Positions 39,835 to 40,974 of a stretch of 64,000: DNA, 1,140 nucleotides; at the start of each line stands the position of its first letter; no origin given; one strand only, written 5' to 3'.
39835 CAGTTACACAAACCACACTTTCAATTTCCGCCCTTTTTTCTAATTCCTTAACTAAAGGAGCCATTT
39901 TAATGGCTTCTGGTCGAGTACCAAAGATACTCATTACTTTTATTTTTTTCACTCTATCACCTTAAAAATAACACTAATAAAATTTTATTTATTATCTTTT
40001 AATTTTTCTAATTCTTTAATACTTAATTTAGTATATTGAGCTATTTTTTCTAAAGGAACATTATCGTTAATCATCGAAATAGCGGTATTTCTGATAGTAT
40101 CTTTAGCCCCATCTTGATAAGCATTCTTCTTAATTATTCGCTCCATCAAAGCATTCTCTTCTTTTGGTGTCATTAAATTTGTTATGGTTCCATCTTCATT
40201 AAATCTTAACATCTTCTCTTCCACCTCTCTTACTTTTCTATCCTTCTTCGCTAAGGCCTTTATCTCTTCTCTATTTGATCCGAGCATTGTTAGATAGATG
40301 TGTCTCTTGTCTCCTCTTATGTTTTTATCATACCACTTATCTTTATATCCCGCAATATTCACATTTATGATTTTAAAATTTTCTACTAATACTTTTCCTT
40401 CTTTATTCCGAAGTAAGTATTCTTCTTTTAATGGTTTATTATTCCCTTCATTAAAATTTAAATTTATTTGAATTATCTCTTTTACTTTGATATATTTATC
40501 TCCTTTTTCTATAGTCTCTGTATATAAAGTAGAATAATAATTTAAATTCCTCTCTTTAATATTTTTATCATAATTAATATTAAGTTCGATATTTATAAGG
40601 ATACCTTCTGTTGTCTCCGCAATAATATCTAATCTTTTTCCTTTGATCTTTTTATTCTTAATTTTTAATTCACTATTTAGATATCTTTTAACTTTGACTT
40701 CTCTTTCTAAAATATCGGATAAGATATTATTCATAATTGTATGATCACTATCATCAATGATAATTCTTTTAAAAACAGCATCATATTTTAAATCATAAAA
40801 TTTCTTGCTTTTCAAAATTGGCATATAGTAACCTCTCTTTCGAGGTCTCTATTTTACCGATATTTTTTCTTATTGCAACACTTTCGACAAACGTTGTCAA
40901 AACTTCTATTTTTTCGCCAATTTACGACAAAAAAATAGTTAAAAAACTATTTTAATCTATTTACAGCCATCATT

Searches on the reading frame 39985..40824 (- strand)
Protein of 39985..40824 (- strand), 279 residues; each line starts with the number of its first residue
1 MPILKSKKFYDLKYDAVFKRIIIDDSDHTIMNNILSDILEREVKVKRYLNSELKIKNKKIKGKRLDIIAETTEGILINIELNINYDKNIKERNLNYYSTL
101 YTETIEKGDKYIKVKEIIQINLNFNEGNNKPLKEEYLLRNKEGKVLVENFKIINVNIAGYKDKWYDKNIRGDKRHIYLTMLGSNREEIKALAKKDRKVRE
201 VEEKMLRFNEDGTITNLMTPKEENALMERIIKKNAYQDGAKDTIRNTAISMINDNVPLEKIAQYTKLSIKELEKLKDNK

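Call 86: search_protein_families(library=pfam, proteins=[window:39985-40824:-], max_evalue=0.00001)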
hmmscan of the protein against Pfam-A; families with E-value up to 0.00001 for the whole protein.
window:39985-40824:- (279 aa): 1 family
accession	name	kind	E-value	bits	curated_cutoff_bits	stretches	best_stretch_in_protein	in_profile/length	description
PF12784.13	PDDEXK_2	-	2.9e-20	73.4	27.4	1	13-213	2-207/229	PD-(D/E)XK nuclease family transposase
